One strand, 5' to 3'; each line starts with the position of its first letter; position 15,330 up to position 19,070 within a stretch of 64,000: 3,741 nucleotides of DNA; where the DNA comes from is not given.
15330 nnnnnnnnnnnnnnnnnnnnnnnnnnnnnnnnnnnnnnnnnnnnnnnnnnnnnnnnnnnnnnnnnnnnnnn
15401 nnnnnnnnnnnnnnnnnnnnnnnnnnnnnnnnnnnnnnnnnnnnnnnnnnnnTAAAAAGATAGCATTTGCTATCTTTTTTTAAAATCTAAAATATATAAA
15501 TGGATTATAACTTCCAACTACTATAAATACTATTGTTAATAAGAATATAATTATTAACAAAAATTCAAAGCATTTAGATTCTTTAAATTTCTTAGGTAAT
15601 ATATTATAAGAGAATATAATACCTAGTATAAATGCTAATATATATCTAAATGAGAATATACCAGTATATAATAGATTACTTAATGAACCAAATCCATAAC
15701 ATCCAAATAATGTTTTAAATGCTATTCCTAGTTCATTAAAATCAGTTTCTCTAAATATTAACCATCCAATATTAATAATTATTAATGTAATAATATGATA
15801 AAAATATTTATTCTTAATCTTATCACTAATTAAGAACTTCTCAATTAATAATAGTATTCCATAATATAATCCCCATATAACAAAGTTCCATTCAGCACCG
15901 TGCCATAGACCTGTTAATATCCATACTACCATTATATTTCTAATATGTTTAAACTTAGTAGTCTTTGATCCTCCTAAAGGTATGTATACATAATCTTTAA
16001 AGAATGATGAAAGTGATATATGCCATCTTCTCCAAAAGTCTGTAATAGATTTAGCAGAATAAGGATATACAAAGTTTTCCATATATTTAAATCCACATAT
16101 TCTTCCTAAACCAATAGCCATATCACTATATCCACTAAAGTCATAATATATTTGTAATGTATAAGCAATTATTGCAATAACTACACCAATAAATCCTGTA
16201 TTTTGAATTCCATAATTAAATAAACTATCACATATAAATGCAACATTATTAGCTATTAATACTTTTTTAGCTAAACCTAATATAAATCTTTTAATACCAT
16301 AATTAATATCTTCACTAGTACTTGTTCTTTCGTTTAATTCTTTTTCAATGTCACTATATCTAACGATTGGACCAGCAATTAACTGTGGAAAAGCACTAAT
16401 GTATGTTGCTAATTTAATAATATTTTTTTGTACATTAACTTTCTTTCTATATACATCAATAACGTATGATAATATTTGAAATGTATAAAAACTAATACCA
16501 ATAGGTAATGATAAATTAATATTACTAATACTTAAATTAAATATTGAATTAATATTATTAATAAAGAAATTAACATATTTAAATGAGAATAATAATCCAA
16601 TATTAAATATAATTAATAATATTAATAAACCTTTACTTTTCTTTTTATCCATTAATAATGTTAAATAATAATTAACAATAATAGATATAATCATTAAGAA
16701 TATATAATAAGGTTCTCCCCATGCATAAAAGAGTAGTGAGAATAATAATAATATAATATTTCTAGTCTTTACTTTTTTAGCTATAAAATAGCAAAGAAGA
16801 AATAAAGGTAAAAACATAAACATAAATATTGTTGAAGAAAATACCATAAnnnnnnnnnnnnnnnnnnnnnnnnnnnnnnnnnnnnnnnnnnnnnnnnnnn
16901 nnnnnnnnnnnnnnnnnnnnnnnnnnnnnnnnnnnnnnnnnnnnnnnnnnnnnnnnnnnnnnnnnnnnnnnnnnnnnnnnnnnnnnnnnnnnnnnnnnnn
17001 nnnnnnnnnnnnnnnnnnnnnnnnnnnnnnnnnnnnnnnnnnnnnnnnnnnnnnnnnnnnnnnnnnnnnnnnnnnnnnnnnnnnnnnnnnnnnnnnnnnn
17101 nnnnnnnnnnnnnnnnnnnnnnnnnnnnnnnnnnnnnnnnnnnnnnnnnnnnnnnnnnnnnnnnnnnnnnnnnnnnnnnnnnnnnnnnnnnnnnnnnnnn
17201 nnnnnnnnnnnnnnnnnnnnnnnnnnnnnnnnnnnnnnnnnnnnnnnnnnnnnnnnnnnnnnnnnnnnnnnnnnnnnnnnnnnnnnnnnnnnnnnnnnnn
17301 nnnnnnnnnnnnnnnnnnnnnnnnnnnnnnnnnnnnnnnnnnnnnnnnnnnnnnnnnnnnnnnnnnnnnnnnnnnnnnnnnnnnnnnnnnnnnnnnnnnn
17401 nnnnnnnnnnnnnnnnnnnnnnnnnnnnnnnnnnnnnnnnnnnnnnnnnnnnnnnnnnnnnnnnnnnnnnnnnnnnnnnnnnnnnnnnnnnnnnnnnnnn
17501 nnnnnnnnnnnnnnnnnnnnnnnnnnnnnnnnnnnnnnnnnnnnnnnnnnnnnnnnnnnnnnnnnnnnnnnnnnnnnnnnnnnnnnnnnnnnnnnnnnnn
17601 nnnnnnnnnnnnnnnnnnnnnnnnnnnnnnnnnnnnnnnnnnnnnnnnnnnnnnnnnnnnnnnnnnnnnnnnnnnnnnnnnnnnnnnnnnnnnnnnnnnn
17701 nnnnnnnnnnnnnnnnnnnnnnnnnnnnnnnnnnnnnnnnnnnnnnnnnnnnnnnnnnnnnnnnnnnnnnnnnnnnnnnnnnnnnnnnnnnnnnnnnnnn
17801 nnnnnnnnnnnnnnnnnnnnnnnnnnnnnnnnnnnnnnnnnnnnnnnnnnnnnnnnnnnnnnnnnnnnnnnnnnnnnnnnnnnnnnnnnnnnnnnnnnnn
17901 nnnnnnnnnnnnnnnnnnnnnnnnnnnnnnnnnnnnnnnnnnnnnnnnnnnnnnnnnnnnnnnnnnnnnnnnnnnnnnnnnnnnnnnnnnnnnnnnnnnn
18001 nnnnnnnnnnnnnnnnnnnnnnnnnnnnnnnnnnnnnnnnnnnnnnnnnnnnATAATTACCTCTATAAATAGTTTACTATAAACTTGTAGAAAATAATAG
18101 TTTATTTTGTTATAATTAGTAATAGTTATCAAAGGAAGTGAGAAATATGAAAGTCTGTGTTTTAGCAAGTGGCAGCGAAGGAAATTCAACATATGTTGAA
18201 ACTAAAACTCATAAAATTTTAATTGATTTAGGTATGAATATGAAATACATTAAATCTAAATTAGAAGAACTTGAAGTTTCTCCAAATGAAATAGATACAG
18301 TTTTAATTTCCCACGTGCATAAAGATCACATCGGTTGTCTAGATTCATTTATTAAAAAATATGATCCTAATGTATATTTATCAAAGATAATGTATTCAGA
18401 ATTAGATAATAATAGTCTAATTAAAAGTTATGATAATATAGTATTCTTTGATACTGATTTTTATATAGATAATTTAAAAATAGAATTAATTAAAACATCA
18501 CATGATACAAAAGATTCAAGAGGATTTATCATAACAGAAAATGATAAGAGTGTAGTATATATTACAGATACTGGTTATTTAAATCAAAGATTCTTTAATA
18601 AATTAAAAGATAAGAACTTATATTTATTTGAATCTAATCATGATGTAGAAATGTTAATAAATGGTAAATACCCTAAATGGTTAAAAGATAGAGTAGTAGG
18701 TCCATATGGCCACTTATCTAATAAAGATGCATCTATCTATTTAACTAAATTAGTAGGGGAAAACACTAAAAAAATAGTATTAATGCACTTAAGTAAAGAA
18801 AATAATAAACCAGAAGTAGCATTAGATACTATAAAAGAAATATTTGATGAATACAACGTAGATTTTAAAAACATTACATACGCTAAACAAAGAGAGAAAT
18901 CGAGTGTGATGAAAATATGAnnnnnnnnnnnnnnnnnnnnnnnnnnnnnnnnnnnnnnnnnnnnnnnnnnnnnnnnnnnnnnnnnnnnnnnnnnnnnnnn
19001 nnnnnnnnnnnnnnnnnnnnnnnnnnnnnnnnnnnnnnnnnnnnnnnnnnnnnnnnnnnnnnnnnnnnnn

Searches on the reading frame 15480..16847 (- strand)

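Call 82: search_protein_families(library=pfam, proteins=[window:15480-16847:-], max_evalue=0.0001)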
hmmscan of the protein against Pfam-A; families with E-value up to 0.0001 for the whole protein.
window:15480-16847:- (455 aa): 2 families
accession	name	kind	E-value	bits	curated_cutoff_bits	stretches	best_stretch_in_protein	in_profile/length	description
PF03062.24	MBOAT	-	4.3e-30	105.6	27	1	141-340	79-298/337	MBOAT, membrane-bound O-acyltransferase family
PF13813.11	MBOAT_2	-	8.6e-05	23.2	25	0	258-317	4-65/85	Membrane bound O-acyl transferase family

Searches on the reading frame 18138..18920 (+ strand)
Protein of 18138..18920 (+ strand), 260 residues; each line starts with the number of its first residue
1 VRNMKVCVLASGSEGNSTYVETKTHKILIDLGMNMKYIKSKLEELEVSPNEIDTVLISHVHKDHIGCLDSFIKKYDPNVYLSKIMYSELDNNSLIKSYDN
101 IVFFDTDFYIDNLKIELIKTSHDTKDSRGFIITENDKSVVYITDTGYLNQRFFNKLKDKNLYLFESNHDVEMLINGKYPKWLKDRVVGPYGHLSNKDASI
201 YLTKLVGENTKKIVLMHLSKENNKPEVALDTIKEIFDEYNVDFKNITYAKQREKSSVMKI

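Call 82: search_protein_families(library=pfam, proteins=[window:18138-18920:+], max_evalue=0.0001)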
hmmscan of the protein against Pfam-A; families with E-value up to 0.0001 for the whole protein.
window:18138-18920:+ (260 aa): 4 families
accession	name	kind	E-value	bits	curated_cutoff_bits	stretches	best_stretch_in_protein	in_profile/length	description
PF12706.13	Lactamase_B_2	-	8.9e-14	52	27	1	26-217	2-199/200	Beta-lactamase superfamily domain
PF00753.33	Lactamase_B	-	1.3e-13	51.7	22.7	1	15-150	6-155/196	Metallo-beta-lactamase superfamily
PF16661.11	Lactamase_B_6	-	1.2e-06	28.5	27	1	21-87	3-71/193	Metallo-beta-lactamase superfamily domain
PF23023.1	Anti-Pycsar_Apyc1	-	1.6e-05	24.9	50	1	15-74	20-76/250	Anti-Pycsar protein Apyc1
